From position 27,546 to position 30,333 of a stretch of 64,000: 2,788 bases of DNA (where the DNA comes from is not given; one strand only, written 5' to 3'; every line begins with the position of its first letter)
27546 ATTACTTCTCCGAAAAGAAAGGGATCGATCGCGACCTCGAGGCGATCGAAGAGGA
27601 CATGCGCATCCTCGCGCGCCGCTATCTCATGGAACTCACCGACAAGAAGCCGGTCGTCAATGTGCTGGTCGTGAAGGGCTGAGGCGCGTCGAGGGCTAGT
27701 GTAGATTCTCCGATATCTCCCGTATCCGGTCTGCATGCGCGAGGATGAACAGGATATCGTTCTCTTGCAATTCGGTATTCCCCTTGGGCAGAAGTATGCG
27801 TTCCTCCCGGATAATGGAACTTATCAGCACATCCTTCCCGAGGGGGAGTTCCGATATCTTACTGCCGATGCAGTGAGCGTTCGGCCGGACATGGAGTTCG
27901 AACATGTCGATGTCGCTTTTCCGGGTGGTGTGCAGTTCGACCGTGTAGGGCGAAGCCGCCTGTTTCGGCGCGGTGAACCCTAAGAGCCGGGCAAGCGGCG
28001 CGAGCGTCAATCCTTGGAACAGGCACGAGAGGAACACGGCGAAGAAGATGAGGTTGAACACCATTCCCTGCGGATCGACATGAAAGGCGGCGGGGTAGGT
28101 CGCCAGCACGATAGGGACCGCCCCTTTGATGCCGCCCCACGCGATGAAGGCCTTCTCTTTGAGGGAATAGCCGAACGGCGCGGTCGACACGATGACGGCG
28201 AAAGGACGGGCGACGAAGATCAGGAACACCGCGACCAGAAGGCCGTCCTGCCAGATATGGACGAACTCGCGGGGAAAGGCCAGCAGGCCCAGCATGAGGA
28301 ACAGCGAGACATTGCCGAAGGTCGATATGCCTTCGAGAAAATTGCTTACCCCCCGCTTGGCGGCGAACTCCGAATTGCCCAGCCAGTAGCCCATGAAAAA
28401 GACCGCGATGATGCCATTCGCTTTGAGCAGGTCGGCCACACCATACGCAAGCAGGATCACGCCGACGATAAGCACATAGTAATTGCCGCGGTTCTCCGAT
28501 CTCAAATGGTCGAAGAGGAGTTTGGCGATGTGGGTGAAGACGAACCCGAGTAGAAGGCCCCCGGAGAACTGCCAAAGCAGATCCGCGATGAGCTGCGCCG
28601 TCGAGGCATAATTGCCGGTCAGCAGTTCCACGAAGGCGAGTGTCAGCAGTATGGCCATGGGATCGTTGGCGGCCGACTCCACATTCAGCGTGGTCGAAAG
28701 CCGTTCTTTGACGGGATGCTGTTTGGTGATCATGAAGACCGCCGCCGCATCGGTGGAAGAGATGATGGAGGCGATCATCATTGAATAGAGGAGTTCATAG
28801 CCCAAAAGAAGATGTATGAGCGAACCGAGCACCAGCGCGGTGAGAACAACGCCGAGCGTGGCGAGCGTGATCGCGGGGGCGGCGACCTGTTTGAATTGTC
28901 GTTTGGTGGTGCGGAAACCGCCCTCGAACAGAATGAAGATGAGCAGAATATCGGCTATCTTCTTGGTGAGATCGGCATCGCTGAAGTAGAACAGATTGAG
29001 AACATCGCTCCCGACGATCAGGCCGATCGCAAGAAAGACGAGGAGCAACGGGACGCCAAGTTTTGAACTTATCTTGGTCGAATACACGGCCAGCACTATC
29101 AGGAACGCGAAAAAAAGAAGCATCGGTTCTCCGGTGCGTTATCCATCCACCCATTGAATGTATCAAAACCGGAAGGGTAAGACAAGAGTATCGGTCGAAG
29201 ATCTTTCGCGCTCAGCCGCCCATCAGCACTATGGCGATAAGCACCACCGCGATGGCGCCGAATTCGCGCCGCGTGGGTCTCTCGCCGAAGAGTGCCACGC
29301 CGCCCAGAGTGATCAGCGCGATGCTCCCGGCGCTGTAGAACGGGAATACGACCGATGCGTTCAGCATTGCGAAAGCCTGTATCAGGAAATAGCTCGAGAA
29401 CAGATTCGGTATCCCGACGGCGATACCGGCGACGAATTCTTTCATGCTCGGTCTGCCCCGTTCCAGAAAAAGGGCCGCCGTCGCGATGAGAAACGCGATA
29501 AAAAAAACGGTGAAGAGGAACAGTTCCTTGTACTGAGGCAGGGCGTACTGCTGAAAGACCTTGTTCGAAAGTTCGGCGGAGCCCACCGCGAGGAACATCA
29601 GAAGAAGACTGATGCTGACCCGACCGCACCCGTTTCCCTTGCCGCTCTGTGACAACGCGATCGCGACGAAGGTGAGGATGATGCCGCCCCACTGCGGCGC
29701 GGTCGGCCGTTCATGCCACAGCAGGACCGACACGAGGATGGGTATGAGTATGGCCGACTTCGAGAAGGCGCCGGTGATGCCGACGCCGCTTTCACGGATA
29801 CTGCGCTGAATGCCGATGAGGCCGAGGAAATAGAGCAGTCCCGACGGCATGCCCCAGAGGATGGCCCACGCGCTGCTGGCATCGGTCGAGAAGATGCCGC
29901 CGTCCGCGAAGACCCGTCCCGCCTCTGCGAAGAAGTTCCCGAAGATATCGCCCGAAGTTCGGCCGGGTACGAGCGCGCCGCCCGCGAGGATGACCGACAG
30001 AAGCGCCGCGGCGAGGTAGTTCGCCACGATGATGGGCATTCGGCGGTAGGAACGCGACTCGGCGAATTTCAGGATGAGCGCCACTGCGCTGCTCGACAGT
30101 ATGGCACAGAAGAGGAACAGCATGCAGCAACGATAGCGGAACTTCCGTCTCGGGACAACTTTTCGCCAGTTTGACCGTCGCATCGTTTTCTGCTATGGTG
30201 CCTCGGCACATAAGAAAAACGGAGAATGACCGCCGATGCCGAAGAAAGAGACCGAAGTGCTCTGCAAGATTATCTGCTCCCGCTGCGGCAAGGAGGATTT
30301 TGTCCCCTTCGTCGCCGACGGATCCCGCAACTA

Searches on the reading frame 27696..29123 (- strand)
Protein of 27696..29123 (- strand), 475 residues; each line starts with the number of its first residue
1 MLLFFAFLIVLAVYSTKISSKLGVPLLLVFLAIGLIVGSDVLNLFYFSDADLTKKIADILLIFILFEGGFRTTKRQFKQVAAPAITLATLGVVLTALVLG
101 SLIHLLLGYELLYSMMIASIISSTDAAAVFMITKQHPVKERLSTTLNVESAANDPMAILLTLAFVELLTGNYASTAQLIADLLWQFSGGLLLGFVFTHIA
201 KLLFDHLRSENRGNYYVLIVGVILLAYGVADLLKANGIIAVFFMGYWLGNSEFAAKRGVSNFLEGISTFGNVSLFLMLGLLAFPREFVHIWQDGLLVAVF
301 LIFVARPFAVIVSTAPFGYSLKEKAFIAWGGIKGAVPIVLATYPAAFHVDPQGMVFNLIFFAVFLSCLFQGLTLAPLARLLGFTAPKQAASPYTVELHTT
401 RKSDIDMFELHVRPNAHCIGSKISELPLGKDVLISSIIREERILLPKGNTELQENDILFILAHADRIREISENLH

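Call 83: search_protein_families(library=pfam, proteins=[window:27696-29123:-], max_evalue=0.00001)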
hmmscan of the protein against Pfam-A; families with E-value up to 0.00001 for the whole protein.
window:27696-29123:- (475 aa): 2 families
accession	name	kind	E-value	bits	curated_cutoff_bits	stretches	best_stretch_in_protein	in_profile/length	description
PF00999.27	Na_H_Exchanger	-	1.8e-60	205.2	26.2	1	11-378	4-373/375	Sodium/hydrogen exchanger, transmembrane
PF02080.26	TrkA_C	-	3.9e-14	52.8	27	1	408-474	2-70/71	TrkA-C domain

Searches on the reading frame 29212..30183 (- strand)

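Call 83: search_protein_families(library=pfam, proteins=[window:29212-30183:-], max_evalue=0.00001)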
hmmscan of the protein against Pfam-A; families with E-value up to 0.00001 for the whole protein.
window:29212-30183:- (323 aa): 1 family
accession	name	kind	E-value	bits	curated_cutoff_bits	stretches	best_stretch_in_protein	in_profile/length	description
PF00892.27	EamA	-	2.3e-08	34.9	28.2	0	209-321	19-133/135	EamA-like transporter family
